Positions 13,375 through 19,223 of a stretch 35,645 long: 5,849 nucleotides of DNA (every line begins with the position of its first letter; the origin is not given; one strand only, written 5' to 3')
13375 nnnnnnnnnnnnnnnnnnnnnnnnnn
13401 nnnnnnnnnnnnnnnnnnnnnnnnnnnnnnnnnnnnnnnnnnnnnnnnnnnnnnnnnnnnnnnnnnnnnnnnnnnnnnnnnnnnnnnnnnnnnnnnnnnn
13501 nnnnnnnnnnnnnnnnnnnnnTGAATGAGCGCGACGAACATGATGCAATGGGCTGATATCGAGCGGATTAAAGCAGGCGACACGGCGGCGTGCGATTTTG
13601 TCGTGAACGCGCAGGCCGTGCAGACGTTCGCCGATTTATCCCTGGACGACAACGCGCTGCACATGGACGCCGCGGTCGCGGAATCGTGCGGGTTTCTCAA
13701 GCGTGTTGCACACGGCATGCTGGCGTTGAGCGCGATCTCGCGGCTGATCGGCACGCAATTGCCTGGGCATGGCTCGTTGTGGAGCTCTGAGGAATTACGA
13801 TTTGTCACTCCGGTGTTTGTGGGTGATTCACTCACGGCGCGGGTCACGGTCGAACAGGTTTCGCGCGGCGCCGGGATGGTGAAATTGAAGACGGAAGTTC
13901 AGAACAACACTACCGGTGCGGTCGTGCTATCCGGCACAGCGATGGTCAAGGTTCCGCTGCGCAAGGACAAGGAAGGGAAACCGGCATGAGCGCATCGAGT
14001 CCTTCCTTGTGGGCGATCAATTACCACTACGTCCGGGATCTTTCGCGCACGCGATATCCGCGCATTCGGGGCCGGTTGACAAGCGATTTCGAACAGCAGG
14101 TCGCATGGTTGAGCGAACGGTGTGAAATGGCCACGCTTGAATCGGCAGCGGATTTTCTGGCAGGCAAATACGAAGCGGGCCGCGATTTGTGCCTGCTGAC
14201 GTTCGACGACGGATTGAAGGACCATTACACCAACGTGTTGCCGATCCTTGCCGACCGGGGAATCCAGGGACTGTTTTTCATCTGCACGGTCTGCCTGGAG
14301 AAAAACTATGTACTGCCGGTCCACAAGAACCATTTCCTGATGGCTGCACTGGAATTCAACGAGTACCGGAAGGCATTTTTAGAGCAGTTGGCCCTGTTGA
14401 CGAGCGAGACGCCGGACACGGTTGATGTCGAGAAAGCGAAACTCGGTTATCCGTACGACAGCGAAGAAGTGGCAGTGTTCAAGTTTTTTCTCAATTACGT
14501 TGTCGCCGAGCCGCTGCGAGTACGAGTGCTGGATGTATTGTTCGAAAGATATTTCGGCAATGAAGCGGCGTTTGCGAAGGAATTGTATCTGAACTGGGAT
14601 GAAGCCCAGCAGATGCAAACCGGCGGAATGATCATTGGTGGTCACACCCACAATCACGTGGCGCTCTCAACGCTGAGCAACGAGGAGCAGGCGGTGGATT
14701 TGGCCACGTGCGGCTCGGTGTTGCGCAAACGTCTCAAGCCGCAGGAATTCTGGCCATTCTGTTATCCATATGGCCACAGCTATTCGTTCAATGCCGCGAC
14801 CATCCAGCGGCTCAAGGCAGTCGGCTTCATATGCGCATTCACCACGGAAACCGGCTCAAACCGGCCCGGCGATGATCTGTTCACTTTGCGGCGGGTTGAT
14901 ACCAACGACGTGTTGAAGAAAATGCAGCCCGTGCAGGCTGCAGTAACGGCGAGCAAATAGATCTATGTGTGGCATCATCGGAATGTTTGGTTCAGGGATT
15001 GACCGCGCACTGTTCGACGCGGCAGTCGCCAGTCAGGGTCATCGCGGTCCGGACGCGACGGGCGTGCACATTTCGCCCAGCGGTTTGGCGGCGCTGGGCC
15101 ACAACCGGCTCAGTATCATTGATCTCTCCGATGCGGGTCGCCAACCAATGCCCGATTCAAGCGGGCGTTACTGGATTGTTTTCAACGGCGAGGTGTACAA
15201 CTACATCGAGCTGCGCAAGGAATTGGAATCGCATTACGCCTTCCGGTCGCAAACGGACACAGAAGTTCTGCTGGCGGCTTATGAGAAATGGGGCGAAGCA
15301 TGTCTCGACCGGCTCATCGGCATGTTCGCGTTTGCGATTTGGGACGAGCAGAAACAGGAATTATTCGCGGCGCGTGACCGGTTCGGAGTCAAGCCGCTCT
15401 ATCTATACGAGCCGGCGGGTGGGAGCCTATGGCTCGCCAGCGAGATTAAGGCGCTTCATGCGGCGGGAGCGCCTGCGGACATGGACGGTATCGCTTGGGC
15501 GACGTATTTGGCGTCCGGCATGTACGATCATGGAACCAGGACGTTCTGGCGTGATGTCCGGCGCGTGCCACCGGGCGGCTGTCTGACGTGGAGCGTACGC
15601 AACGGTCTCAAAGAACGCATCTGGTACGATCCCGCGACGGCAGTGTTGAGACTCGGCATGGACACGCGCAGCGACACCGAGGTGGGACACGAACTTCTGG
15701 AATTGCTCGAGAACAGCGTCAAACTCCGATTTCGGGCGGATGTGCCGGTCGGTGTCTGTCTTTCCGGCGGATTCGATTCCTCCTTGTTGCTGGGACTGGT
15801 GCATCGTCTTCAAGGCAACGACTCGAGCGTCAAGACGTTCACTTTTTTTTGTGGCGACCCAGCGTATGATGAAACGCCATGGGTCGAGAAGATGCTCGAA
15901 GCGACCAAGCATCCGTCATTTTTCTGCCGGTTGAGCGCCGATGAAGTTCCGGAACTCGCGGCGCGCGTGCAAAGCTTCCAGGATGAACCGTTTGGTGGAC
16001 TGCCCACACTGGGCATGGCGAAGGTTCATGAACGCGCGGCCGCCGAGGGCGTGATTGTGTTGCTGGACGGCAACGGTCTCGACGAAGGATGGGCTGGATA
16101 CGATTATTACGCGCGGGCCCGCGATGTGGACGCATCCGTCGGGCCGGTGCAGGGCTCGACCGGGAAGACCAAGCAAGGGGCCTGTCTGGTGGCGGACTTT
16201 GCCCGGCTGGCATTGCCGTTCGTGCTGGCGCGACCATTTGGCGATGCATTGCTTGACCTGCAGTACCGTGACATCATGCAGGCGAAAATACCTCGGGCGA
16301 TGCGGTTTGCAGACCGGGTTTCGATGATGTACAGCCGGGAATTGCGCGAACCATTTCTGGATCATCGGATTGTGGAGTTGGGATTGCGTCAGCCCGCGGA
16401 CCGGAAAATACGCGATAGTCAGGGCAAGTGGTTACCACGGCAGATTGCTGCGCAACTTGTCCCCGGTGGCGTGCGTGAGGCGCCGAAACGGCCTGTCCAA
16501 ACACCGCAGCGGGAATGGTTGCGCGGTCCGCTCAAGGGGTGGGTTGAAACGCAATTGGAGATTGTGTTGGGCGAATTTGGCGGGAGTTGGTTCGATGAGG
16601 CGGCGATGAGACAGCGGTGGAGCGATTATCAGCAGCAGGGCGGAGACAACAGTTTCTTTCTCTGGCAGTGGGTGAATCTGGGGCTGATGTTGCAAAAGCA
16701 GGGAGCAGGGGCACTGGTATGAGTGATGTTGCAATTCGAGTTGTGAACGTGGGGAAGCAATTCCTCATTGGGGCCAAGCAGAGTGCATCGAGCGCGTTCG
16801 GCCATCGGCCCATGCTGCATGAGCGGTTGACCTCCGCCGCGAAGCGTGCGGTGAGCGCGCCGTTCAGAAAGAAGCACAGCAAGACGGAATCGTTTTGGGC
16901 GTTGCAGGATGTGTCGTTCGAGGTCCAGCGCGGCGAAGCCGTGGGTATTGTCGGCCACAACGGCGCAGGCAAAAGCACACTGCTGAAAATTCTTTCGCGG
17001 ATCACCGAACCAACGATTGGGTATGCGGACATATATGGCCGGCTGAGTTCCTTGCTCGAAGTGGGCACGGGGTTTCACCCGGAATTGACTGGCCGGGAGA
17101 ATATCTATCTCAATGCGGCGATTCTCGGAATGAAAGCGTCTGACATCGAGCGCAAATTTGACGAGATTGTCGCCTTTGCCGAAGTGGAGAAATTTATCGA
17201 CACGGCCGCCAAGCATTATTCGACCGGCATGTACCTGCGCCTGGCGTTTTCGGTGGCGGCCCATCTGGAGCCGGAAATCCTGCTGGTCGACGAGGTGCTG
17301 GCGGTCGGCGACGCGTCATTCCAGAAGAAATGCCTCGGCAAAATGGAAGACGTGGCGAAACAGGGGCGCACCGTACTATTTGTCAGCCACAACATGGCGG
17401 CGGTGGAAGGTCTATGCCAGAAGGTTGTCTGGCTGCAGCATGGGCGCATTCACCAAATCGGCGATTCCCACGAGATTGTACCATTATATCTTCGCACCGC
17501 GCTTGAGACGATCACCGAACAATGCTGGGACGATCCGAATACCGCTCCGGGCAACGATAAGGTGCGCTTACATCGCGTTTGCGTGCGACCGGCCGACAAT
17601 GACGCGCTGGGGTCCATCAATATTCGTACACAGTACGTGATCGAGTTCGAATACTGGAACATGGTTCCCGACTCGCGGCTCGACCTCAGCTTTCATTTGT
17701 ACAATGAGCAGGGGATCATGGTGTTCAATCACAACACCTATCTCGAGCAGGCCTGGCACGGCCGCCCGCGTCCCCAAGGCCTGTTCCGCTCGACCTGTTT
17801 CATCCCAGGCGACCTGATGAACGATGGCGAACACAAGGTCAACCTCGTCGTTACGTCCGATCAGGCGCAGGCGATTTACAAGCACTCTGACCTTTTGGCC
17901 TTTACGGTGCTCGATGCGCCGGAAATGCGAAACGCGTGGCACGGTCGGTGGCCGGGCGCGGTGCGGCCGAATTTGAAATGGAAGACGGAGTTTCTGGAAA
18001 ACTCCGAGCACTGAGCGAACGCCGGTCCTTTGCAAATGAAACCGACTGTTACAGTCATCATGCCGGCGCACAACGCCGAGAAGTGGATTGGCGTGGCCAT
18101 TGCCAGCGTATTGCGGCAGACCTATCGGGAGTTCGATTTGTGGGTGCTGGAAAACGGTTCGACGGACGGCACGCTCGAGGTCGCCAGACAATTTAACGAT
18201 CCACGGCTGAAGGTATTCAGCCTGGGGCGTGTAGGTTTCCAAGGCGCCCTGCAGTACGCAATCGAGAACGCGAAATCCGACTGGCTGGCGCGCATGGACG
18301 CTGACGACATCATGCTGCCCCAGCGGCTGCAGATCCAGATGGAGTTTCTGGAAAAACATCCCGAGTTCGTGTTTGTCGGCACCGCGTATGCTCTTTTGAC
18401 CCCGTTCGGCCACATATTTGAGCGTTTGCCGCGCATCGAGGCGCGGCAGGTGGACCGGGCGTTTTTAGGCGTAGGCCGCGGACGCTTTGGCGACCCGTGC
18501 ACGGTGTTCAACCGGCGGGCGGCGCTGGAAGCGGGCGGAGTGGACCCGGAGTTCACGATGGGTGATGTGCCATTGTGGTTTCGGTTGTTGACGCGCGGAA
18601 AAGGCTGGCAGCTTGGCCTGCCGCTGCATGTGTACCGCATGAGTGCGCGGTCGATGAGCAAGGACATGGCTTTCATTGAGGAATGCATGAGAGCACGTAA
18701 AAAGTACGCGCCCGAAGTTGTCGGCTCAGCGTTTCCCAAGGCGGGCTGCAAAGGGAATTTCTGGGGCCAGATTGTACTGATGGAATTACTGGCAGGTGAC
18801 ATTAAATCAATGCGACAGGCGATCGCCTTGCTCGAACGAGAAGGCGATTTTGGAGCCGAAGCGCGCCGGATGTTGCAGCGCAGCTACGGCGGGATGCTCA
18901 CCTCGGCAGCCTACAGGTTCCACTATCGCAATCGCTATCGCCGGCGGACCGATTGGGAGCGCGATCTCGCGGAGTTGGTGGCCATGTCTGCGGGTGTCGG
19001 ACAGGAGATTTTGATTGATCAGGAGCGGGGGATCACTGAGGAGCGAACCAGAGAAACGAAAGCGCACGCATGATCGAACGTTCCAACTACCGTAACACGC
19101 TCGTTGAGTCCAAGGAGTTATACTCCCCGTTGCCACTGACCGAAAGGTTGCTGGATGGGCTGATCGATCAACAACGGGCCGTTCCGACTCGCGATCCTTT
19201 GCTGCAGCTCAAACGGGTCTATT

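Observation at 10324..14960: ACP-dependent, FkbH-type (glyceryl) acyl-tailoring cassette inside a glycan export operon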

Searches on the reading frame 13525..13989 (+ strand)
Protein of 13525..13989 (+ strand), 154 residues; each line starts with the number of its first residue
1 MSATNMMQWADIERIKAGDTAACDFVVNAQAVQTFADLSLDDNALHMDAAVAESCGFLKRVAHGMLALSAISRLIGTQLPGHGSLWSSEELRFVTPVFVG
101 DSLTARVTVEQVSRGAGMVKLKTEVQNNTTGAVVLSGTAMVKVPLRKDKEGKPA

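Call 5: search_protein_families(library=pfam, proteins=[window:13525-13989:+], max_evalue=0.01)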
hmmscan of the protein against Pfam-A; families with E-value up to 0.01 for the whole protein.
window:13525-13989:+ (154 aa): 3 families
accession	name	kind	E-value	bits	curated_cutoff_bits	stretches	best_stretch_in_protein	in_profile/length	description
PF01575.25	MaoC_dehydratas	-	6.5e-19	68.2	27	1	27-125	18-117/123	MaoC like domain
PF13452.11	FAS1_DH_region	-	2.9e-07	31.1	22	1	22-129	9-125/132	FAS1-like, dehydratase domain region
PF03061.28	4HBT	-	0.0018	19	20.6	1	69-114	19-61/79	Thioesterase superfamily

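Call 7: search_protein_families(library=ncbifam, proteins=[window:13525-13989:+], max_evalue=0.01)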
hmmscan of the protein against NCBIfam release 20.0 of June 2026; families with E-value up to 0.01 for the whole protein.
window:13525-13989:+ (154 aa): 9 families
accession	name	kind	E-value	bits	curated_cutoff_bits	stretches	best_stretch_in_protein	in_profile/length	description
NF006045.0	PRK08190.1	subfamily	1.6e-28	99.8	282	1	5-147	4-145/467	bifunctional enoyl-CoA hydratase/phosphate acetyltransferase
TIGR02278.1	PaaN-DH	equivalog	5.4e-12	44.7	562.8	1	12-130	525-650/664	phenylacetic acid degradation bifunctional protein PaaZ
NF040620.1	fused_HadA_HadB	exception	1.4e-08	34.6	350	1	34-72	219-257/329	fused (3R)-hydroxyacyl-ACP dehydratase subunits HadA/HadB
NF040624.1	HadA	equivalog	6.2e-08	33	180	1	26-142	12-137/144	(3R)-hydroxyacyl-ACP dehydratase subunit HadA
NF010246.0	PRK13693.1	equivalog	6.7e-06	26.1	203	1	13-106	7-101/142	(3R)-hydroxyacyl-ACP dehydratase subunit HadB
NF003359.0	PRK04424.1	equivalog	0.0021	17.7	183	1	60-129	104-173/190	transcription factor FapR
NF040621.1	Dietz_HadA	exception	0.003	18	200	1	93-134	77-120/132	(3R)-hydroxyacyl-ACP dehydratase subunit HadA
NF010245.0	PRK13692.1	equivalog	0.0046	16.8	232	0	90-135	90-136/159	(3R)-hydroxyacyl-ACP dehydratase subunit HadA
NF010244.0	PRK13691.1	exception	0.0057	16.6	221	0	91-137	91-138/166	(3R)-hydroxyacyl-ACP dehydratase subunit HadC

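Call 75: search_solved_structures(query=window:13525-13989:+, max_evalue=0.001)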
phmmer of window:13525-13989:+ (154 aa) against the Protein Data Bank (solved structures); distinct sequences matched with E-value up to 0.001: 12.
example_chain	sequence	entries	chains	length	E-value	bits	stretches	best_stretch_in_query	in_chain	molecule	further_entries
1iq6_A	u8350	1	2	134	2.4e-21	79.8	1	15-144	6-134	(R)-SPECIFIC ENOYL-COA HYDRATASE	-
5cpg_A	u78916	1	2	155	8.3e-18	68.3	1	15-147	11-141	(R)-specific enoyl-CoA hydratase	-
3ir3_A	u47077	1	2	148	5.1e-15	59.3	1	13-144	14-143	3-hydroxyacyl-thioester dehydratase 2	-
1q6w_A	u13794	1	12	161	1.1e-08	38.7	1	27-143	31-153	monoamine oxidase regulatory protein, putative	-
3kh8_A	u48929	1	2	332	4.7e-08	36.7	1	32-139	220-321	MaoC-like dehydratase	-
4ffu_A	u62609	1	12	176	7.4e-07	32.8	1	43-141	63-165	oxidase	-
2b3m_A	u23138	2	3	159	4.6e-06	30.3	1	33-135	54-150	hypothetical protein AF1124 | putative dehydratase AF1124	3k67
6jql_A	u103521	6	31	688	2.1e-05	28.1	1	30-111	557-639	Bifunctional protein PaaZ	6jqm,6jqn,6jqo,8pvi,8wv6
8vwr_A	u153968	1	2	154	3.8e-05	27.3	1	23-122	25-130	Acyl dehydratase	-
5i7n_A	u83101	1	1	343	0.00019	25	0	31-70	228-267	MaoC-like dehydratase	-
2c2i_A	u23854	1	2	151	0.00032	24.3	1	20-126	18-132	RV0130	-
1s9c_A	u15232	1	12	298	0.00088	22.9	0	37-138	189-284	Peroxisomal multifunctional enzyme type 2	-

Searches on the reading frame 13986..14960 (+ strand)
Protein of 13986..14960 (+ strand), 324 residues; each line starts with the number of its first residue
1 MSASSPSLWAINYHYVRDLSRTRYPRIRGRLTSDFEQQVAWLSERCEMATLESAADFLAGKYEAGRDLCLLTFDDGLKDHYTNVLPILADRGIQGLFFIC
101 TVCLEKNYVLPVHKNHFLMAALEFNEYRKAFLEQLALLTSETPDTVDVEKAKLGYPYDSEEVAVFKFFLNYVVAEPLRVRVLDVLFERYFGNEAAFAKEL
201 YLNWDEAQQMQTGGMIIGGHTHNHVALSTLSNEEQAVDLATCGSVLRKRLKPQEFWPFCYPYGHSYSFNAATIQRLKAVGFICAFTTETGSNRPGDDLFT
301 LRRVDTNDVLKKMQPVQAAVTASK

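Call 5: search_protein_families(library=pfam, proteins=[window:13986-14960:+], max_evalue=0.01)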
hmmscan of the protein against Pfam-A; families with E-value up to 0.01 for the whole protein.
window:13986-14960:+ (324 aa): 1 family
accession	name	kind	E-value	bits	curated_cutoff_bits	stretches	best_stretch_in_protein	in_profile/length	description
PF01522.26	Polysacc_deac_1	-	9.7e-20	71.2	23.1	2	203-281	47-121/124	Polysaccharide deacetylase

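Call 7: search_protein_families(library=ncbifam, proteins=[window:13986-14960:+], max_evalue=0.01)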
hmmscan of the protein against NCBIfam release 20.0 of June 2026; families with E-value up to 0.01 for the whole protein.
window:13986-14960:+ (324 aa): 11 families
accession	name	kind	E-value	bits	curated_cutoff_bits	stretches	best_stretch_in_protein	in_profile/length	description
TIGR03938.2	deacetyl_PgaB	equivalog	4.4e-13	48.4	321.9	1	9-102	4-99/621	poly-beta-1,6-N-acetyl-D-glucosamine N-deacetylase PgaB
NF011177.0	PRK14582.1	equivalog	3e-07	29.1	923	1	9-89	50-129/671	poly-beta-1,6-N-acetyl-D-glucosamine N-deacetylase PgaB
TIGR02884.1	spore_pdaA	equivalog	1.1e-06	28.6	298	0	150-250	25-125/224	delta-lactam-biosynthetic de-N-acetylase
TIGR02764.1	spore_ybaN_pdaB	equivalog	2.2e-05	24.3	237.4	0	205-283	49-123/191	polysaccharide deacetylase family sporulation protein PdaB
TIGR03933.1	PIA_icaB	equivalog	0.00021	20.9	248.35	0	33-103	38-108/245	intercellular adhesin biosynthesis polysaccharide N-deacetylase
NF045821.1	PgAcgDacpgdA1_Bac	equivalog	0.00024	20.1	400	0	209-248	135-174/282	peptidoglycan-N-acetylglucosamine deacetylase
NF011176.0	PRK14581.1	equivalog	0.0021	16.2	1091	1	10-89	51-129/673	poly-beta-1,6-N-acetyl-D-glucosamine N-deacetylase PgaB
NF045820.1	PgAcgDacpgdA_Strep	equivalog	0.0033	16.3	800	0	203-248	309-354/463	peptidoglycan-N-acetylglucosamine deacetylase PgdA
NF050820.1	PolSacchBiosHfsH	equivalog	0.0043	16.7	400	0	202-265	81-143/249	oligosaccharide deacetylase HfsH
NF007569.0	PRK10200.1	equivalog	0.005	16.6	417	1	66-112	163-213/230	aspartate/glutamate racemase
TIGR04243.1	nodulat_NodB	equivalog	0.0082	15.6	240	0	207-263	47-103/197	chitooligosaccharide deacetylase NodB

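Call 74: search_solved_structures(query=window:13986-14960:+, max_evalue=0.01)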
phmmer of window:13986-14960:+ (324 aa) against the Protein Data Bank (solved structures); distinct sequences matched with E-value up to 0.01: 5.
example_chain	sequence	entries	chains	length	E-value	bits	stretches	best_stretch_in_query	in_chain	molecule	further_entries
4wcj_A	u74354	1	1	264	3.2e-11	46.3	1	13-100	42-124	Polysaccharide deacetylase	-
3vus_A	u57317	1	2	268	2.4e-06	30.3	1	10-88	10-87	Poly-beta-1,6-N-acetyl-D-glucosamine N-deacetylase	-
4f9d_A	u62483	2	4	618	3.2e-05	26.6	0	9-88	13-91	Poly-beta-1,6-N-acetyl-D-glucosamine N-deacetylase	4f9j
6dq3_A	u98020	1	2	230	0.00045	22.8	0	204-312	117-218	Polysaccharide deacetylase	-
7bly_A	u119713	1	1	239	0.002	20.7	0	208-281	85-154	Aspergillus niger contig An12c0130, genomic contig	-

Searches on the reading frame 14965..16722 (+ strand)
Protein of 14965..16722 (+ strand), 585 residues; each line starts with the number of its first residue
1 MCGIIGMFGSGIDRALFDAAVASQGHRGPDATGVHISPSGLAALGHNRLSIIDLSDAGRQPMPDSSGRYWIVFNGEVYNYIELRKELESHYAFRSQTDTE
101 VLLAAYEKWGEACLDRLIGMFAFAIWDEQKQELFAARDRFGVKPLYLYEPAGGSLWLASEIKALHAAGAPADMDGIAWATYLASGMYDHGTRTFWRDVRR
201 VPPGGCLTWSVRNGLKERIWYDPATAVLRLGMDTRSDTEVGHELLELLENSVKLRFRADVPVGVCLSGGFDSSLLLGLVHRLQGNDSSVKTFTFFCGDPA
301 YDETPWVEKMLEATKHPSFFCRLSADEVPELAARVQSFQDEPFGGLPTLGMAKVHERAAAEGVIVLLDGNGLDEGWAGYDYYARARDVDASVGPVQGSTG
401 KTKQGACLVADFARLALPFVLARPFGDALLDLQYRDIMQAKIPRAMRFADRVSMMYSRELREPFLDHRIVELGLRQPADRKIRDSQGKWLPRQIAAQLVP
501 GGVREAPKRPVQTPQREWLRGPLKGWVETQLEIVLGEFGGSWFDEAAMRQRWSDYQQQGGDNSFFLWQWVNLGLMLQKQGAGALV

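Call 5: search_protein_families(library=pfam, proteins=[window:14965-16722:+], max_evalue=0.01)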
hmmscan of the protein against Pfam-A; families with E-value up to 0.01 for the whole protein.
window:14965-16722:+ (585 aa): 4 families
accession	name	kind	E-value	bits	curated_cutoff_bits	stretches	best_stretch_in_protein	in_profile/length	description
PF00733.27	Asn_synthase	-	1.6e-55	189.7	21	1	244-575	2-348/354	Asparagine synthase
PF13537.11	GATase_7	-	2.5e-49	166.8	25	1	46-165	1-122/123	Glutamine amidotransferase domain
PF13522.11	GATase_6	-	5.5e-44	149.8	27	1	29-159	1-129/130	Glutamine amidotransferase domain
PF12481.13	DUF3700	-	0.0002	21.3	27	1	71-167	79-179/228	Aluminium induced protein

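Call 7: search_protein_families(library=ncbifam, proteins=[window:14965-16722:+], max_evalue=0.01)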
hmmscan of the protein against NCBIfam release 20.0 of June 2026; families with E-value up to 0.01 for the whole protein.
window:14965-16722:+ (585 aa): 9 families
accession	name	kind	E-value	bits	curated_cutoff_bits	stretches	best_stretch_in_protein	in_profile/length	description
TIGR01536.1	asn_synth_AEB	equivalog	5.4e-111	372.1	267.1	1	2-509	1-515/517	asparagine synthase (glutamine-hydrolyzing)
TIGR03108.1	eps_aminotran_1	hypoth_equivalog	8.4e-103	345.2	816.9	2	1-383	1-378/628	XrtA/PEP-CTERM system amidotransferase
TIGR03104.1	trio_amidotrans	equivalog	2.6e-89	300.1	570.1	1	1-534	1-544/589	N-acetylglutaminylglutamine amidotransferase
NF006949.0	PRK09431.1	equivalog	1.8e-69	234.7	499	2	1-389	1-368/554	asparagine synthase B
NF033535.1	lass_lactam_cya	exception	9e-69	232.7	525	2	2-374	2-374/668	lasso peptide isopeptide bond-forming cyclase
NF033561.1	macrolact_Ik_Al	subfamily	2.6e-15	56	300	1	122-295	82-247/561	albusnodin/ikarugamycin family macrolactam cyclase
TIGR01134.1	purF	equivalog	8.4e-12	45.2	350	1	42-168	66-202/432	amidophosphoribosyltransferase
NF001484.0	PRK00331.1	subfamily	1.1e-10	40.6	381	1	55-164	81-198/601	isomerizing glutamine--fructose-6-phosphate transaminase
TIGR01135.1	glmS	equivalog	5.5e-09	35.1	418.05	1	59-164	84-197/607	glutamine--fructose-6-phosphate transaminase (isomerizing)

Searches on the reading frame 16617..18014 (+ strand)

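Call 5: search_protein_families(library=pfam, proteins=[window:16617-18014:+], max_evalue=0.01)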
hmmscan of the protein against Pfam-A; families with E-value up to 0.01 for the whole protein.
window:16617-18014:+ (465 aa): 5 families
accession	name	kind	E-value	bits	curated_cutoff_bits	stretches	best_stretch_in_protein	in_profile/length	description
PF00005.33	ABC_tran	-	2.8e-19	70.5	25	1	96-227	1-135/137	ABC transporter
PF14524.12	Wzt_C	-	3.1e-06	27.7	30.4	1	311-442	5-138/143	Wzt C-terminal domain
PF13304.12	AAA_21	-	0.00055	20.5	27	1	110-129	3-22/304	AAA domain, putative AbiEii toxin, Type IV TA system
PF13555.12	AAA_29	-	0.0019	18.4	27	1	98-123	14-39/61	P-loop containing region of AAA domain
PF13476.12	AAA_23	-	0.0064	17.6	27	0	97-126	11-39/201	AAA domain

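Call 88: search_protein_families(library=ncbifam, proteins=[window:16617-18014:+], max_evalue=0.00001)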
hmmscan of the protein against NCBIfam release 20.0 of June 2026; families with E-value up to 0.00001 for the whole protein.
window:16617-18014:+ (465 aa): 171 families (the best 25 are shown)
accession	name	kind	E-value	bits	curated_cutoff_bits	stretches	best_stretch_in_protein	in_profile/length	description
NF010065.0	PRK13545.1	equivalog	2.8e-59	201.2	538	1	86-291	30-234/549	teichoic acids export protein ATP-binding subunit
NF050108.1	galactan_ABC_ATP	equivalog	4e-55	186.7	400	1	85-291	34-240/244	galactan export ABC transporter ATP-binding subunit Wzt/RfbE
NF010066.0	PRK13546.1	equivalog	5.3e-51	173.5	320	1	88-292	32-235/264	teichoic acids export ABC transporter ATP-binding subunit TagH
TIGR01188.1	drrA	subfamily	5.8e-33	114.5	312.45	1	92-286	5-210/302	daunorubicin resistance ABC transporter, ATP-binding protein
TIGR04521.1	ECF_ATPase_2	equivalog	5.5e-26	91.3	330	2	161-288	104-233/279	energy-coupling factor transporter ATPase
NF033858.1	ABC2_perm_RbbA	equivalog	2.3e-24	85.4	1050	1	71-297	257-494/909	ribosome-associated ATPase/putative transporter RbbA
NF010060.0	PRK13537.1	equivalog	3.3e-24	85.3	521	1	84-288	19-234/314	nodulation factor ABC transporter ATP-binding protein NodI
NF040933.2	ABC_arch_GlcV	equivalog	1.5e-23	83.3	450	2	153-288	94-230/357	glucose ABC transporter ATP-binding protein GlcV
TIGR00968.1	3a0106s01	subfamily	1.9e-23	83.2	342.75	1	91-288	11-219/237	sulfate ABC transporter ATP-binding protein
TIGR01186.1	proV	subfamily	3.7e-23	82.2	326.6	1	90-288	3-218/363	betaine/proline/choline family ABC transporter ATP-binding protein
NF010059.0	PRK13536.1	equivalog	4e-23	81.7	549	1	95-287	58-261/342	nodulation factor ABC transporter ATP-binding protein NodI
TIGR04520.1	ECF_ATPase_1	equivalog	4.2e-23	82.1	315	2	170-288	106-224/269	energy-coupling factor transporter ATPase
TIGR02673.1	FtsE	equivalog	5.3e-23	81.8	264.85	2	156-277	93-214/214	cell division ATP-binding protein FtsE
TIGR01288.1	nodI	equivalog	1.5e-21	76.7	424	1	96-286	20-221/303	nodulation factor ABC transporter ATP-binding protein NodI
NF040840.2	tungstate_WtpC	equivalog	1.4e-20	73.9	440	1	94-288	14-219/347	tungstate ABC transporter ATP-binding protein WtpC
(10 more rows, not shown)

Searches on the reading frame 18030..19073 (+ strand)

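Call 5: search_protein_families(library=pfam, proteins=[window:18030-19073:+], max_evalue=0.01)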
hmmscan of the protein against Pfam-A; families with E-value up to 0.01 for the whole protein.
window:18030-19073:+ (347 aa): 4 families
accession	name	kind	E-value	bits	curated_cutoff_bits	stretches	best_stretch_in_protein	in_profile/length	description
PF00535.33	Glycos_transf_2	-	5.2e-30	105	23.3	1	8-132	1-128/168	Glycosyl transferase family 2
PF13641.12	Glyco_tranf_2_3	-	4e-15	56.9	27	1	5-190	1-198/230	Glycosyltransferase like family 2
PF10111.15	Glyco_tranf_2_2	-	2.3e-05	24.5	27.3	1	8-105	3-104/276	Glycosyltransferase like family 2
PF13704.12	Glyco_tranf_2_4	-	0.0011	19.9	27.5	1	32-96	14-85/98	Glycosyl transferase family 2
